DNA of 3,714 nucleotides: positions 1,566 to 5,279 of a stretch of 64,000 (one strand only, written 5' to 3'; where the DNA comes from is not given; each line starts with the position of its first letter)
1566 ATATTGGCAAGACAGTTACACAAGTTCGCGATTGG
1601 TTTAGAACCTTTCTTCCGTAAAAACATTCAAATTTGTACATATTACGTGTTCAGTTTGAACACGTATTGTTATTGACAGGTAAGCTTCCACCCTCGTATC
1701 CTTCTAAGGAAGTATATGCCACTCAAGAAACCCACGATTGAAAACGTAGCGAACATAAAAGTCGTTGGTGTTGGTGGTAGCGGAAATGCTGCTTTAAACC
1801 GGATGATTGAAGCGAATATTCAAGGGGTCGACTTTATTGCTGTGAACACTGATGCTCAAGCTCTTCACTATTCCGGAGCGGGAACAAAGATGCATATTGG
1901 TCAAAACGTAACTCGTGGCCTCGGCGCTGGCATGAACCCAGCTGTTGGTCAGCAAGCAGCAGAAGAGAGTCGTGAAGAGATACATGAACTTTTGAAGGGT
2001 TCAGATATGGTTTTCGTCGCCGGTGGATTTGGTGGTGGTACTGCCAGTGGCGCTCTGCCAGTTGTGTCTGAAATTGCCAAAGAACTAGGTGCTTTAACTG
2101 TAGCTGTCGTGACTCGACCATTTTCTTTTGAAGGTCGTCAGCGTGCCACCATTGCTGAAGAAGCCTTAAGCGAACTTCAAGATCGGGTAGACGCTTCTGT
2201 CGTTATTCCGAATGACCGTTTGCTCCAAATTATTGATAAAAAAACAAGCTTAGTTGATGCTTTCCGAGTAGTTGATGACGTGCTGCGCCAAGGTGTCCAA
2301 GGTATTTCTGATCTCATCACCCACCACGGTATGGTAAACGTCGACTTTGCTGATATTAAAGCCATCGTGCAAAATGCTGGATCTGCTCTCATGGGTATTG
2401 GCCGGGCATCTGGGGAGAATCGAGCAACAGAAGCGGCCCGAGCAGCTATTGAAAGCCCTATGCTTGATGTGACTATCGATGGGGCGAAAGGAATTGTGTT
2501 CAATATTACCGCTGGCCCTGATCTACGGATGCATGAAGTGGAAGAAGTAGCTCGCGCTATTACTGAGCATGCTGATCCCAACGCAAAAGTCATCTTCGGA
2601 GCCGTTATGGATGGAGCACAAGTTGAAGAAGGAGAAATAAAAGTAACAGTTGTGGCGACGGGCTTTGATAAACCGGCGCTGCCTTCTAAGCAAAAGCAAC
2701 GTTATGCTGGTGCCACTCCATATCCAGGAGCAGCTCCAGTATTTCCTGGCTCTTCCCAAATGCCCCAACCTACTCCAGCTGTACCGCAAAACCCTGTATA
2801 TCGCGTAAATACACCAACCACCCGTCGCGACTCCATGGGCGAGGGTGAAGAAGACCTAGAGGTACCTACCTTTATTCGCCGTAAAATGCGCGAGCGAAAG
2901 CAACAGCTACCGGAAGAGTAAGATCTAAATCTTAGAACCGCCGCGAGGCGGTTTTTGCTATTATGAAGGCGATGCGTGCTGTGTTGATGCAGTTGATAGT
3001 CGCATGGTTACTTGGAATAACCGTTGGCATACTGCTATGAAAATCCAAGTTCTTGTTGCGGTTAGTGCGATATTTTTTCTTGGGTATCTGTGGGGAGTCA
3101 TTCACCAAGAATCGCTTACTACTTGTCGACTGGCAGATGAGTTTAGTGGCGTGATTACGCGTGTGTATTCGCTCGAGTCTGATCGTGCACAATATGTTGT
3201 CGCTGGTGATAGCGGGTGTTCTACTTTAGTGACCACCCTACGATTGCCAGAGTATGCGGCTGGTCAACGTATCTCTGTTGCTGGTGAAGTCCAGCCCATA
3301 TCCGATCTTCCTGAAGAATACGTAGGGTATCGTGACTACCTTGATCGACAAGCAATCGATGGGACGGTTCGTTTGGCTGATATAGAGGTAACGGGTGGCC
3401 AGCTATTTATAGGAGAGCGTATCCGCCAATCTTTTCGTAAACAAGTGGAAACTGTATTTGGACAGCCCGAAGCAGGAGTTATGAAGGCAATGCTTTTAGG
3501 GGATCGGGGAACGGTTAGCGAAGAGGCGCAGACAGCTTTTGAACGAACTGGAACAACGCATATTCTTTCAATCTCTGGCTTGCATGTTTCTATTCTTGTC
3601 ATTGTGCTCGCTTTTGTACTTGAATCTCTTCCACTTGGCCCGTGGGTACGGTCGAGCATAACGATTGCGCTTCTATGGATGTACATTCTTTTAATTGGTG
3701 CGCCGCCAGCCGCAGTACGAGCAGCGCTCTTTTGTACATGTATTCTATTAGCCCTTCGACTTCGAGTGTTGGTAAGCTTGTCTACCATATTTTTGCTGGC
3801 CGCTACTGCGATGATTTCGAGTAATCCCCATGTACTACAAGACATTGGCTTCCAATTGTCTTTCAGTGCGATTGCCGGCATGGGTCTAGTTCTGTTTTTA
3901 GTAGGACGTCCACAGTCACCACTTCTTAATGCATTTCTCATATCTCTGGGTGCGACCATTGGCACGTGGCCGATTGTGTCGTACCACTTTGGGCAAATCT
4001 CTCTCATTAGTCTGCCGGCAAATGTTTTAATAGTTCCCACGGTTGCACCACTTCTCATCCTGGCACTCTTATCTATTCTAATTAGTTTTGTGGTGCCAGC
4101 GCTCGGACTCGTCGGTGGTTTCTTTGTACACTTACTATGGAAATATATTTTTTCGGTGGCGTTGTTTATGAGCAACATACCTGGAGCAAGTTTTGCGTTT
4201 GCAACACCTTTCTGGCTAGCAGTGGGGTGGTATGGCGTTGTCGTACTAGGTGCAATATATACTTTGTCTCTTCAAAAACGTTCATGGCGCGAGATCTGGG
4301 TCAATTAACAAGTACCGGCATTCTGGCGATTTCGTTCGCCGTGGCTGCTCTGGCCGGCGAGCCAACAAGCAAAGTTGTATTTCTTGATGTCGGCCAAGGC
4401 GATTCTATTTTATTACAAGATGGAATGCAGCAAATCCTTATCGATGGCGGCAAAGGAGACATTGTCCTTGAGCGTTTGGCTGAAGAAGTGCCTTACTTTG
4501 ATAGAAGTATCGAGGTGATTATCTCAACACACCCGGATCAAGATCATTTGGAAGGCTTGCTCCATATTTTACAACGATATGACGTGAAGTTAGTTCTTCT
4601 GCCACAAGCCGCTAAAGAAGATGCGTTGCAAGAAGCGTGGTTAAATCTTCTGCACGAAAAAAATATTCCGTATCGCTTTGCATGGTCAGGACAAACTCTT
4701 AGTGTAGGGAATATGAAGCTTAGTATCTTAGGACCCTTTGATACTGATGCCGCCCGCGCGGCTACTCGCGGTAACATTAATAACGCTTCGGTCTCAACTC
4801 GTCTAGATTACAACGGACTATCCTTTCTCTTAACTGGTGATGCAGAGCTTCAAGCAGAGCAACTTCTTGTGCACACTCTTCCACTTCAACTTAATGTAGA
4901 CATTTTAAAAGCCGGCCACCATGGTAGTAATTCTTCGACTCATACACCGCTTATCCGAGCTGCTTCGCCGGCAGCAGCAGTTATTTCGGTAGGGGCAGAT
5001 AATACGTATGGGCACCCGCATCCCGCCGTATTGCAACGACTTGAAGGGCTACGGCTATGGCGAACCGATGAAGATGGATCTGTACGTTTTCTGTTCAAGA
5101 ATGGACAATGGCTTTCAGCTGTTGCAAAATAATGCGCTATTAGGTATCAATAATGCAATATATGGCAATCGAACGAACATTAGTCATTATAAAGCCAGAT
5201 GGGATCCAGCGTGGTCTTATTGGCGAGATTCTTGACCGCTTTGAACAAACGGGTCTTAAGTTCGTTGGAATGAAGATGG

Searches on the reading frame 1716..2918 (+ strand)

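Call 63: search_protein_families(library=pfam, proteins=[window:1716-2918:+], max_evalue=0.001)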
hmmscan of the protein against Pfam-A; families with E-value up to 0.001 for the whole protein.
window:1716-2918:+ (401 aa): 2 families
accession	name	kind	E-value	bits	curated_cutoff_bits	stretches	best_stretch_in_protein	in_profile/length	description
PF00091.31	Tubulin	-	3.4e-46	158.4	33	1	13-174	1-190/190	Tubulin/FtsZ family, GTPase domain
PF12327.13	FtsZ_C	-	8.7e-33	113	27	1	222-318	1-95/95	FtsZ family, C-terminal domain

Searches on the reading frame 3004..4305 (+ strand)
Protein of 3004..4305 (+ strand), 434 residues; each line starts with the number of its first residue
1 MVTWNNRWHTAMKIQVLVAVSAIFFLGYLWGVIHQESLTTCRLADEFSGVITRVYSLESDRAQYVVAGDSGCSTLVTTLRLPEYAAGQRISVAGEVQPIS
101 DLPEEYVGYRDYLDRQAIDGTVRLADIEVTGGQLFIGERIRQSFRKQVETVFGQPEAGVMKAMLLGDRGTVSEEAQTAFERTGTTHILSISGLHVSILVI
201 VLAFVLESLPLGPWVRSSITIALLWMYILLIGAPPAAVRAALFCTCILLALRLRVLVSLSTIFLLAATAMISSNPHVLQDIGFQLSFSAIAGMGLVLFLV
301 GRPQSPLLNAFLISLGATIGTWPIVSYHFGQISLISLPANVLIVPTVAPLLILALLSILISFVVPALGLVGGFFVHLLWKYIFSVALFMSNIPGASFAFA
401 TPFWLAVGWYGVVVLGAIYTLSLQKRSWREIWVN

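Call 63: search_protein_families(library=pfam, proteins=[window:3004-4305:+], max_evalue=0.001)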
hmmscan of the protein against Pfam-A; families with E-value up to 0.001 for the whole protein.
window:3004-4305:+ (434 aa): 1 family
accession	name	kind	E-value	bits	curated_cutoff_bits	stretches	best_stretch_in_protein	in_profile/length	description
PF03772.21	Competence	-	1.2e-47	163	23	1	163-419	1-266/270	Competence protein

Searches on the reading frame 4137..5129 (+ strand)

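Call 63: search_protein_families(library=pfam, proteins=[window:4137-5129:+], max_evalue=0.001)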
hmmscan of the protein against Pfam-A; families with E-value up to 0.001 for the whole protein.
window:4137-5129:+ (331 aa): 2 families
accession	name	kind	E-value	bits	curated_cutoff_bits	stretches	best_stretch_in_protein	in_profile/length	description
PF00753.33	Lactamase_B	-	5.9e-12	46.4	22.7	1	84-286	2-195/196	Metallo-beta-lactamase superfamily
PF12706.13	Lactamase_B_2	-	0.00064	19.8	27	1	100-243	3-150/200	Beta-lactamase superfamily domain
